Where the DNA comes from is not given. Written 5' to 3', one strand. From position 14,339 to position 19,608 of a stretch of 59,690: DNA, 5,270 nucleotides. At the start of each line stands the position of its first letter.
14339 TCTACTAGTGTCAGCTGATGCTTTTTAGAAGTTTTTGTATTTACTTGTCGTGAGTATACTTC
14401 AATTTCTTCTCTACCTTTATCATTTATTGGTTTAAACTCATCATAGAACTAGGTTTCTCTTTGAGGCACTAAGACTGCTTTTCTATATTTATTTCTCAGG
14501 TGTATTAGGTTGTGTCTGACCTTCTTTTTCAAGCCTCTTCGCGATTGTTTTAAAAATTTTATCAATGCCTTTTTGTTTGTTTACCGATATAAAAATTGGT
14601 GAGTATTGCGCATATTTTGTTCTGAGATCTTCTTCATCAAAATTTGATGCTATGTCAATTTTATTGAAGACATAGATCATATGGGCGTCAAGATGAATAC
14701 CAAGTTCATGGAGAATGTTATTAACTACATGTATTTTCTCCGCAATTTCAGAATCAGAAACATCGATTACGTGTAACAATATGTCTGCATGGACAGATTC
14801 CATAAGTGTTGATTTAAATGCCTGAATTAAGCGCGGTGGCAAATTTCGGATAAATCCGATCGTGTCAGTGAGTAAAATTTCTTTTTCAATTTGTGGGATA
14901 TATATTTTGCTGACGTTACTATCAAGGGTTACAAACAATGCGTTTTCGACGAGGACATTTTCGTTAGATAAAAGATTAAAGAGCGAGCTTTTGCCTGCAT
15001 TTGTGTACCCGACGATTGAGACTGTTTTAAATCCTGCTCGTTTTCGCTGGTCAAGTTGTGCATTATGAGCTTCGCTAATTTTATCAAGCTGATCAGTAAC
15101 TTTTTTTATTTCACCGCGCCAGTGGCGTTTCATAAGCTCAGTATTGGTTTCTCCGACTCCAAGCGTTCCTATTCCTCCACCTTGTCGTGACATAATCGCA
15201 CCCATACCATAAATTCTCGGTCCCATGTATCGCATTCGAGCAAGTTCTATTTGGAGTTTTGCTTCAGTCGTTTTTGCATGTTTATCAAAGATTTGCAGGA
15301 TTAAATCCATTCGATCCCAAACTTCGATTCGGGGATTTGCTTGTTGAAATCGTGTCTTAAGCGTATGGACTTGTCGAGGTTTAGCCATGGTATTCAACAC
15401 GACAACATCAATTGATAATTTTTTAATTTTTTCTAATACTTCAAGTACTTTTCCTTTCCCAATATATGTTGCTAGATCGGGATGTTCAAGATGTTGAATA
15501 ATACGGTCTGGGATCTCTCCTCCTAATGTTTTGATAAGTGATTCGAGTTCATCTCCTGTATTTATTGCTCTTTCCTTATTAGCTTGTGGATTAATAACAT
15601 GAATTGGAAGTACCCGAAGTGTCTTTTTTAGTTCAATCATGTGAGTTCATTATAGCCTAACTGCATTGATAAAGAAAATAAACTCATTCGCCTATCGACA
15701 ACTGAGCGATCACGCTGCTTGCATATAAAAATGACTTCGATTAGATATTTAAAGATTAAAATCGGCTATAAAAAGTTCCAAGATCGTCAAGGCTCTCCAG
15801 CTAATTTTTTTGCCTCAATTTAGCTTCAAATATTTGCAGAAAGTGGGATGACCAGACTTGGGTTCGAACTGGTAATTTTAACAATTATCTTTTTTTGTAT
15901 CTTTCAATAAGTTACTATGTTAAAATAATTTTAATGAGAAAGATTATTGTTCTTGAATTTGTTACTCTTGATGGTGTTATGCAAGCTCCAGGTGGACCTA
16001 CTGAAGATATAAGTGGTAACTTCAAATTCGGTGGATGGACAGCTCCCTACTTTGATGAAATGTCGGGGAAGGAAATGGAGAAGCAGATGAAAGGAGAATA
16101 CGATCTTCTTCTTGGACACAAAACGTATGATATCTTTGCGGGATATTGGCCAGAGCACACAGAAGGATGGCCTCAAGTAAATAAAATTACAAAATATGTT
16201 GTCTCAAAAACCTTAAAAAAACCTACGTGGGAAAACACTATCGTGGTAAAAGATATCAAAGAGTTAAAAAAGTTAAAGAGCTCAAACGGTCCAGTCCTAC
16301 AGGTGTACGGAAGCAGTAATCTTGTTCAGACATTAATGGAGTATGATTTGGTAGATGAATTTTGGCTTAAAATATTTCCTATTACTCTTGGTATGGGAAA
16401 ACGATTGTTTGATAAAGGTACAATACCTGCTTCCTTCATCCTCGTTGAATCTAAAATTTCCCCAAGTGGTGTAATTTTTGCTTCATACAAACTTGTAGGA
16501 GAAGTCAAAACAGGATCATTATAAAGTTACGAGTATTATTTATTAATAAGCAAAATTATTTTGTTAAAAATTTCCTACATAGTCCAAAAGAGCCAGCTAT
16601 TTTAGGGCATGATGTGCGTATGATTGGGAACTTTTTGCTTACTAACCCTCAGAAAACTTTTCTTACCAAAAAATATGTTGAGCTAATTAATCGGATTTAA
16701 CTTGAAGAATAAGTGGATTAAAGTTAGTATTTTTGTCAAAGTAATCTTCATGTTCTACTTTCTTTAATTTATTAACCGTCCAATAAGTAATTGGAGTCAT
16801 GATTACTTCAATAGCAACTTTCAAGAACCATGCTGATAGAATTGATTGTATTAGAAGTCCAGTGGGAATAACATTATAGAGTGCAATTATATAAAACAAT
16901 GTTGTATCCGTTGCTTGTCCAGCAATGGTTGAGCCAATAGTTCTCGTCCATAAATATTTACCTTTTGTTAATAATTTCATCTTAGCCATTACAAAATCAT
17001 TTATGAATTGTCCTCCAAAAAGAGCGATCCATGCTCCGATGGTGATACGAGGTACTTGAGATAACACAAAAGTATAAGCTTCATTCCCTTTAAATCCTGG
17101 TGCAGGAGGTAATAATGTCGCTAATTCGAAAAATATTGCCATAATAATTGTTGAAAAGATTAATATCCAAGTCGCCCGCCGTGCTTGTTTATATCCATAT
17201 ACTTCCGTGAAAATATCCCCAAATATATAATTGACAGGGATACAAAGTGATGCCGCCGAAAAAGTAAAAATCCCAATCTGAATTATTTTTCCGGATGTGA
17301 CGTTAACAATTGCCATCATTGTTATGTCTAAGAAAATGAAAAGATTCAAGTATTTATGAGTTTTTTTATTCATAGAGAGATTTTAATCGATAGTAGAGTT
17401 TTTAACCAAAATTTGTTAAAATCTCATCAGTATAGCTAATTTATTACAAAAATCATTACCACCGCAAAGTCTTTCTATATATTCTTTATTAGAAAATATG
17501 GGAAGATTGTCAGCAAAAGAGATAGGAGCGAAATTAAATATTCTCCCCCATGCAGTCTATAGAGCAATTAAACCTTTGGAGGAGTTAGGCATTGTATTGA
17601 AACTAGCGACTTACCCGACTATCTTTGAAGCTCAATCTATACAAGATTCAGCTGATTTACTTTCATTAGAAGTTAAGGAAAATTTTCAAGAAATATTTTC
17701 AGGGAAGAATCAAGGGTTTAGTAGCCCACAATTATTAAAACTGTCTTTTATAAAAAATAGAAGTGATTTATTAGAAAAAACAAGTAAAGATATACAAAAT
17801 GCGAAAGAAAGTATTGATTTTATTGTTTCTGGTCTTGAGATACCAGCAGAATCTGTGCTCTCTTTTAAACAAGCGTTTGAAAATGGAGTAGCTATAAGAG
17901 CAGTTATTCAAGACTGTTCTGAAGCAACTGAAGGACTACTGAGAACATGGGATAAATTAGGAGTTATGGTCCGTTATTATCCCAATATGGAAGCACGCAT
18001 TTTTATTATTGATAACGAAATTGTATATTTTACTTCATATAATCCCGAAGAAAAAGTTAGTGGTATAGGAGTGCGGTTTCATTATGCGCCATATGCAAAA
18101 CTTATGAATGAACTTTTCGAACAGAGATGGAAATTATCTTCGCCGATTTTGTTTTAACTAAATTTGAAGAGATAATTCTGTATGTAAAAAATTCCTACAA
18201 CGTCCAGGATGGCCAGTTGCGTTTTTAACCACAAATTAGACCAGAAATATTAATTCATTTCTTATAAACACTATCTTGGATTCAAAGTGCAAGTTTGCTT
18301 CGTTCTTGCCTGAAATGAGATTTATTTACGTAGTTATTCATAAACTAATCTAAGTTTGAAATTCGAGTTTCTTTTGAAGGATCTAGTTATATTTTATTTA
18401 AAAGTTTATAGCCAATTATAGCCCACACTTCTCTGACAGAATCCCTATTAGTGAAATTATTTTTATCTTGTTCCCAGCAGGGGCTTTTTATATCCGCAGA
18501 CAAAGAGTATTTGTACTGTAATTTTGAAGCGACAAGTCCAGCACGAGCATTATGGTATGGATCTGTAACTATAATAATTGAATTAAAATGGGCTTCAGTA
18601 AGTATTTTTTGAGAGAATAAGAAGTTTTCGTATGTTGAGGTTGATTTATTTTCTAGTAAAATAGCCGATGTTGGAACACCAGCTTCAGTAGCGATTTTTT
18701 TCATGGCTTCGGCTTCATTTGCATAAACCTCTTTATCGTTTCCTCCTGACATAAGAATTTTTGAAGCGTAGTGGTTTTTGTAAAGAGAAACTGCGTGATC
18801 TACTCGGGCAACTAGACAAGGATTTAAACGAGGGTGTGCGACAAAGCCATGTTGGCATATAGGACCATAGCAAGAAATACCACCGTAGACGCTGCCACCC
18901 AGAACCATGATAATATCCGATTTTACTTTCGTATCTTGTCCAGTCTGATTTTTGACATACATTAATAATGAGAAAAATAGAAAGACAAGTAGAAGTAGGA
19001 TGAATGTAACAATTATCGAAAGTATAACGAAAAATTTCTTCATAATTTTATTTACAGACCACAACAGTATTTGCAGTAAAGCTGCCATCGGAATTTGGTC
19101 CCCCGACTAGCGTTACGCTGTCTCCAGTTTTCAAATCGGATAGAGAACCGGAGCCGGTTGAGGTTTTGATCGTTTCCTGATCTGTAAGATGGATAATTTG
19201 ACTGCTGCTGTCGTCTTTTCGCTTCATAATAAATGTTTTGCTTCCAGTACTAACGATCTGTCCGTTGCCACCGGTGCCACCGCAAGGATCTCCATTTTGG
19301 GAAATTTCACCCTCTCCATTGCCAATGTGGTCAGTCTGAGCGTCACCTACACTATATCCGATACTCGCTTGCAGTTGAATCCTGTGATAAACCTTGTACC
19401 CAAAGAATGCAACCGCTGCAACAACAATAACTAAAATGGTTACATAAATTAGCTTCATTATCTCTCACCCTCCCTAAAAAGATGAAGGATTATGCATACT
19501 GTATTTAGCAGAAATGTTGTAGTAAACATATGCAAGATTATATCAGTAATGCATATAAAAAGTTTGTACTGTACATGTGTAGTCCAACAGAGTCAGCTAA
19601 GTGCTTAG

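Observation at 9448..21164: Twelve same-orientation intergenic modules split 11.7 kb into one- or two-gene units (cassette-array-like locus, no recombinase in view)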

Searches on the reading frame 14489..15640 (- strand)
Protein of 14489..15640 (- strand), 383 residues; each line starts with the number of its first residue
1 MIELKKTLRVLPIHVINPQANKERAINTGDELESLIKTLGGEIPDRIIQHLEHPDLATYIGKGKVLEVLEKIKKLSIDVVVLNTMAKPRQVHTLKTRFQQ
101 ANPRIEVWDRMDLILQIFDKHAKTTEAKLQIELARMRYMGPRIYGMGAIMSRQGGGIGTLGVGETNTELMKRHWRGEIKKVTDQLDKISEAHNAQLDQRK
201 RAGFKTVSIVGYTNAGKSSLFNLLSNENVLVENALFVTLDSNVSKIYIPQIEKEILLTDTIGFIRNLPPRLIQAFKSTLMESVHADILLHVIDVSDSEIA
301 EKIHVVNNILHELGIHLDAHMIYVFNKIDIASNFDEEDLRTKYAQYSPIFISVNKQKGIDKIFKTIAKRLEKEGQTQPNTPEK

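Call 12: search_protein_families(library=pfam, proteins=[window:14489-15640:-], max_evalue=0.01)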
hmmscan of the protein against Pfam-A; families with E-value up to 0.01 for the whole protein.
window:14489-15640:- (383 aa): 11 families
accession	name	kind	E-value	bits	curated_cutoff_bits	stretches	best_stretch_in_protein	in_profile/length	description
PF16360.10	GTP-bdg_M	-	8.1e-23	81.2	29.5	1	121-199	1-79/79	GTP-binding GTPase Middle Region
PF01926.29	MMR_HSR1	-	2.1e-20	73.4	21.9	1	206-327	1-113/113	50S ribosome-binding GTPase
PF13167.11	GTP-bdg_N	-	2.1e-19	70.3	25.4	1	30-118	5-88/89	GTP-binding GTPase N-terminal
PF02421.24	FeoB_N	-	2.4e-07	30.8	27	1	206-365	2-155/156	Ferrous iron transport protein B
PF03193.22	RsgA_GTPase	-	2.7e-05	24.5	30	0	317-369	52-107/174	RsgA GTPase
PF16897.10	MMR_HSR1_Xtn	-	3.7e-05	24.1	35.2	1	320-370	57-104/106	C-terminal region of MMR_HSR1 domain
PF00025.27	Arf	-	0.00032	20.7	22.3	1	207-346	17-143/174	ADP-ribosylation factor family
PF00071.28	Ras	-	0.00093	19.3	21.6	1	209-371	4-161/162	Ras family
PF04670.18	Gtr1_RagA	-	0.0024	17.8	22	1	209-342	4-135/232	Gtr1/RagA G protein conserved region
PF09439.16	SRPRB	-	0.0052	16.6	25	0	206-312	5-98/178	Signal recognition particle receptor beta subunit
PF00350.29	Dynamin_N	-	0.009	16.5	27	0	207-238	1-32/168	Dynamin family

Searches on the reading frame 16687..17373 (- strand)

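Call 12: search_protein_families(library=pfam, proteins=[window:16687-17373:-], max_evalue=0.01)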
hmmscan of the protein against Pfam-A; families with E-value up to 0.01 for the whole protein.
window:16687-17373:- (228 aa): 2 families
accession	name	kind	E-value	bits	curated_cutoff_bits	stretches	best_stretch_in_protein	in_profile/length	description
PF02592.20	Vut_1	-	2.6e-43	148.5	27.2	1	40-198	2-151/152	Putative vitamin uptake transporter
PF10875.13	DUF2670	-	3.7e-05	24.3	25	1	167-217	10-58/145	Protein of unknown function (DUF2670)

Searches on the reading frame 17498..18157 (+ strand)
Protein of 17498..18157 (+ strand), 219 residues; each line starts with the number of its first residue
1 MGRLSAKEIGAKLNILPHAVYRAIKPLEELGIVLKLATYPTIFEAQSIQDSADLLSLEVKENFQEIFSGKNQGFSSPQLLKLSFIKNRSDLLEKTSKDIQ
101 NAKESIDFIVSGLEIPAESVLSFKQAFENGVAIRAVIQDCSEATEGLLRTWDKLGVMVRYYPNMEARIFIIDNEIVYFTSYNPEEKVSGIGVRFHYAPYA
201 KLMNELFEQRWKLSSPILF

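Call 12: search_protein_families(library=pfam, proteins=[window:17498-18157:+], max_evalue=0.01)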
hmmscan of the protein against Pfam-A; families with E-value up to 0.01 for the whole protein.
window:17498-18157:+ (219 aa): 2 families
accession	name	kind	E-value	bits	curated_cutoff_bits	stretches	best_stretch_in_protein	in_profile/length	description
PF13091.12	PLDc_2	-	1.1e-07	32.2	27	1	98-185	4-102/132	PLD-like domain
PF08279.18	HTH_11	-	0.0027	18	25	1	3-33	15-45/55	HTH domain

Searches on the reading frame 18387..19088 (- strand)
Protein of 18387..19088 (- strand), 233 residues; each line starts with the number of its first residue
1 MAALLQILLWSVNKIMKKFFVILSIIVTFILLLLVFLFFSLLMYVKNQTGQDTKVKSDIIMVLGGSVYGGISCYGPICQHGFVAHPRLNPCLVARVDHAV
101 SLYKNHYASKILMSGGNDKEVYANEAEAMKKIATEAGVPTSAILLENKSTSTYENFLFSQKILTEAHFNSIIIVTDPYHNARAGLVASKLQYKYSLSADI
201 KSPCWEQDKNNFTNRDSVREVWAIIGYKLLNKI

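Call 12: search_protein_families(library=pfam, proteins=[window:18387-19088:-], max_evalue=0.01)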
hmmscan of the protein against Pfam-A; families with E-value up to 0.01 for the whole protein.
window:18387-19088:- (233 aa): 1 family
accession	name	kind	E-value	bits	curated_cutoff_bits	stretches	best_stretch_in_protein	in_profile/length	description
PF02698.23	DUF218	-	6.6e-29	101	27.6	1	58-195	1-105/133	DUF218 domain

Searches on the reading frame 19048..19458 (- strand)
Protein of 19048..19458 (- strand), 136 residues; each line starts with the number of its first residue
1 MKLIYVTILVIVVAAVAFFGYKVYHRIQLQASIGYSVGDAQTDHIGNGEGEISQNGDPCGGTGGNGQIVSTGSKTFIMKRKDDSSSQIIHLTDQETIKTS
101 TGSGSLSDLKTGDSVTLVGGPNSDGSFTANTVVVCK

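Call 13: search_protein_families(library=pfam, proteins=[window:19048-19458:-], max_evalue=0.01)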
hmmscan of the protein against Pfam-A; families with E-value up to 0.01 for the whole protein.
window:19048-19458:- (136 aa): 1 family
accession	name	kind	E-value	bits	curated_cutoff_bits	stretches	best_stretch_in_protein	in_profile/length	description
PF18914.6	DUF5666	-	0.002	18.8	27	1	66-130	2-57/60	Domain of unknown function (DUF5666)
